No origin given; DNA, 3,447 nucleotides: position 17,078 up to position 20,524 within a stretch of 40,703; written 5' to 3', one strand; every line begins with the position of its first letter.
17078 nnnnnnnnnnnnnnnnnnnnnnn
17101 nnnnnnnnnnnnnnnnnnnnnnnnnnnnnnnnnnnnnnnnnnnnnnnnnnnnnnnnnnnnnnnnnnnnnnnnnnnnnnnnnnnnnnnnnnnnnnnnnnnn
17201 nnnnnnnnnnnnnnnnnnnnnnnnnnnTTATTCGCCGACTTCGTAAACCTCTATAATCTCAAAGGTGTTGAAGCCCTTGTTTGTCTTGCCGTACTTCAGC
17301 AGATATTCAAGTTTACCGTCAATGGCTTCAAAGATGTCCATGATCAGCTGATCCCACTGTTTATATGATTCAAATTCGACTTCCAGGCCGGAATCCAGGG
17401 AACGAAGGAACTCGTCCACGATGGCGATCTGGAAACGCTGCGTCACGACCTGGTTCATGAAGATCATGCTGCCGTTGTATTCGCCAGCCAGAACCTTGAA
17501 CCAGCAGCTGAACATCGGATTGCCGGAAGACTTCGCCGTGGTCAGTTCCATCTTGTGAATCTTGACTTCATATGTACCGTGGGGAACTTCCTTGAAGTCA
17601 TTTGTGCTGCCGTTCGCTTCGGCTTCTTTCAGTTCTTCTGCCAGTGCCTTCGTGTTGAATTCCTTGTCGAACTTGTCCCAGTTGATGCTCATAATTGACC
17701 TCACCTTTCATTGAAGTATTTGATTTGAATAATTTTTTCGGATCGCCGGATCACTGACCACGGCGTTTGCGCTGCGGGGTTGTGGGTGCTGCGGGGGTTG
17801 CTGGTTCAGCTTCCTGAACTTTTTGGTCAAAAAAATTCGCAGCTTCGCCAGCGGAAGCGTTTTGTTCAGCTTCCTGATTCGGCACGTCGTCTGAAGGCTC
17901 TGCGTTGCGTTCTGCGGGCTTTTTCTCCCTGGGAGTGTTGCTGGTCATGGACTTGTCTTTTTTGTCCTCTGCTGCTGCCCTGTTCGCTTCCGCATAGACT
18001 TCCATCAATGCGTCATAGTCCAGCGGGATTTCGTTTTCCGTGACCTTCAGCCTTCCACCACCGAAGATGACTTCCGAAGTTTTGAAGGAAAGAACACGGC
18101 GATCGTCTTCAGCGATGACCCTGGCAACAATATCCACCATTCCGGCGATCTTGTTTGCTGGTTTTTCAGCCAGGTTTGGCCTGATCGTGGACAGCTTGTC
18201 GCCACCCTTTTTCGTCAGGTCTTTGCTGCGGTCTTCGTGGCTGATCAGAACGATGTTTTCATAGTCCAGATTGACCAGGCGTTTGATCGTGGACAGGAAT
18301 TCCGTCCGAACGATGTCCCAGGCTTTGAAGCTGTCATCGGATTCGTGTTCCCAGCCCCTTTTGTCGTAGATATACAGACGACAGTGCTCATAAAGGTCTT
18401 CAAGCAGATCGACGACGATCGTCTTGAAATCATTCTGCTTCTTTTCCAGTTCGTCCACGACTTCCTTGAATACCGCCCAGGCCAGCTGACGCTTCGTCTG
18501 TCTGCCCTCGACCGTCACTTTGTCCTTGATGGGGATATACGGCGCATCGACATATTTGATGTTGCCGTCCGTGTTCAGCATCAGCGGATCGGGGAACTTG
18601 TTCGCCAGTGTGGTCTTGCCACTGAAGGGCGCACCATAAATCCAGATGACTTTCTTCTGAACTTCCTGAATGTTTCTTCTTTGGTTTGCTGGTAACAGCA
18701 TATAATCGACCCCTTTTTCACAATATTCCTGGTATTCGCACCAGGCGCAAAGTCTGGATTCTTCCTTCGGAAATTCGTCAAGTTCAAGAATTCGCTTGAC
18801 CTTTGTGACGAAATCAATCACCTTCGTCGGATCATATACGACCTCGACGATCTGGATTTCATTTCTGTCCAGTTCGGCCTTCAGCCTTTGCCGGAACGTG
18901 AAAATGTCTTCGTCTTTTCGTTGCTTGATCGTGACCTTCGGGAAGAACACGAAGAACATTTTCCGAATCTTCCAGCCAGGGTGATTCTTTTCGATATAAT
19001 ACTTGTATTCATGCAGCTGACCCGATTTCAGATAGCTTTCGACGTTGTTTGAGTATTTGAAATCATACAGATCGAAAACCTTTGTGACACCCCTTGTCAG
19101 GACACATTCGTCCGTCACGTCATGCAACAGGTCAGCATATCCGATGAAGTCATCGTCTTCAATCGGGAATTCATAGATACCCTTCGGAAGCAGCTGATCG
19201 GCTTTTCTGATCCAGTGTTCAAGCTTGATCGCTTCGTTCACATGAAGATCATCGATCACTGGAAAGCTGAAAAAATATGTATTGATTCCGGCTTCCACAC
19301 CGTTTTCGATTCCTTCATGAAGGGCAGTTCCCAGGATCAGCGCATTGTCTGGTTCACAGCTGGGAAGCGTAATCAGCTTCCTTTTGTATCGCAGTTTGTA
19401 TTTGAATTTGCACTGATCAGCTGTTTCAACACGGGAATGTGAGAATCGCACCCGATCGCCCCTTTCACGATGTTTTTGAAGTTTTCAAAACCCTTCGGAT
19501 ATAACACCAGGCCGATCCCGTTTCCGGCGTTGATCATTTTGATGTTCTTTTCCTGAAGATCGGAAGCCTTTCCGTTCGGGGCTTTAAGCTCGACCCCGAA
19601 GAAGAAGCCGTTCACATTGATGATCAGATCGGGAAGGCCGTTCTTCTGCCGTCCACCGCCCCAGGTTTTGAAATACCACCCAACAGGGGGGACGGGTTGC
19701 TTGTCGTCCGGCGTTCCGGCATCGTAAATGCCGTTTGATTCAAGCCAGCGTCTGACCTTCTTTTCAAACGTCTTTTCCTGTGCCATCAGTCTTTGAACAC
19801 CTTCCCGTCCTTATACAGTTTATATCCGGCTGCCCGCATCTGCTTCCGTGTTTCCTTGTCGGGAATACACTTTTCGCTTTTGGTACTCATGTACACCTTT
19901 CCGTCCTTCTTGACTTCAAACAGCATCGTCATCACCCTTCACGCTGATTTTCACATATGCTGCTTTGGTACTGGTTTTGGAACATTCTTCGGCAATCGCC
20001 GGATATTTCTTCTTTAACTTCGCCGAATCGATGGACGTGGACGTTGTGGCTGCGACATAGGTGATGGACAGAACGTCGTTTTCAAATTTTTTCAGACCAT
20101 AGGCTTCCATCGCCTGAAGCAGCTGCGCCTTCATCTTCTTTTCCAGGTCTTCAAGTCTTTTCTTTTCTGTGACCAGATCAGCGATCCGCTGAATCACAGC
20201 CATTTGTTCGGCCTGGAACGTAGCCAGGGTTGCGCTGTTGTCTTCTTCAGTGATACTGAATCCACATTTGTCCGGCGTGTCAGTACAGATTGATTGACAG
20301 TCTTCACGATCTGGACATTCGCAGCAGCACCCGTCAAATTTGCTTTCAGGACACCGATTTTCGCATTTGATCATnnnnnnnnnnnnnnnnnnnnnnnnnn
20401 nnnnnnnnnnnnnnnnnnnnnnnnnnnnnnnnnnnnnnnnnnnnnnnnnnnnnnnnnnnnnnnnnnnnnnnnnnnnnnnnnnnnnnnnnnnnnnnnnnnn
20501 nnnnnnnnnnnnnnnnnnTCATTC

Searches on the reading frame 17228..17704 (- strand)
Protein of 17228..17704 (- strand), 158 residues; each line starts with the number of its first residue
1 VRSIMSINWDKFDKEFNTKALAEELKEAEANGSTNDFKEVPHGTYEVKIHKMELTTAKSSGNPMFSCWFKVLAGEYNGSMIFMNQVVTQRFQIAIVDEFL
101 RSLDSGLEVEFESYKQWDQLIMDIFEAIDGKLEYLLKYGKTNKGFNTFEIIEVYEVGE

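Call 29: search_protein_families(library=pfam, proteins=[window:17228-17704:-], max_evalue=0.01)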
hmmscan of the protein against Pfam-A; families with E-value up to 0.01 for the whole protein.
window:17228-17704:- (158 aa): 1 family
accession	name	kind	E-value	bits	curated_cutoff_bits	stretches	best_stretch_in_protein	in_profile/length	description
PF05037.18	DUF669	-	6.3e-11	43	21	1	34-117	8-98/138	Protein of unknown function (DUF669)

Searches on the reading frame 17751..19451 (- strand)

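Call 29: search_protein_families(library=pfam, proteins=[window:17751-19451:-], max_evalue=0.01)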
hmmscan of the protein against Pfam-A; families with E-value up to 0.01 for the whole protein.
window:17751-19451:- (566 aa): 3 families
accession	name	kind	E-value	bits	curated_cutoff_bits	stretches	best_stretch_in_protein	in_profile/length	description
PF13479.12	AAA_24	-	2.7e-46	158.3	27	1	266-468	2-195/195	AAA domain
PF12705.13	PDDEXK_1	-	1.9e-13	51.3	22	1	2-245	1-247/247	PD-(D/E)XK nuclease superfamily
PF13401.12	AAA_22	-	0.0023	18.7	27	1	265-355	4-80/130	AAA domain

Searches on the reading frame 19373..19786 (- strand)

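Call 29: search_protein_families(library=pfam, proteins=[window:19373-19786:-], max_evalue=0.01)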
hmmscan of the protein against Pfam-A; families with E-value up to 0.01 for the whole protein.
window:19373-19786:- (137 aa): 1 family
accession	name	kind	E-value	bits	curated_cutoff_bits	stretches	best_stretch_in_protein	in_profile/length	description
PF08774.17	VRR_NUC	-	0.00026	21.5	23.8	1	48-88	61-105/116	VRR-NUC domain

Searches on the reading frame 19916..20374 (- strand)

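Call 29: search_protein_families(library=pfam, proteins=[window:19916-20374:-], max_evalue=0.01)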
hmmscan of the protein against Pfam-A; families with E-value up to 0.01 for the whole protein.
window:19916-20374:- (152 aa): 1 family
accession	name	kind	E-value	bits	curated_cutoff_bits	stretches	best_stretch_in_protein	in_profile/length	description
PF05565.16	Sipho_Gp157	-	2.6e-05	24.7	28.6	1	51-129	50-129/162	Siphovirus Gp157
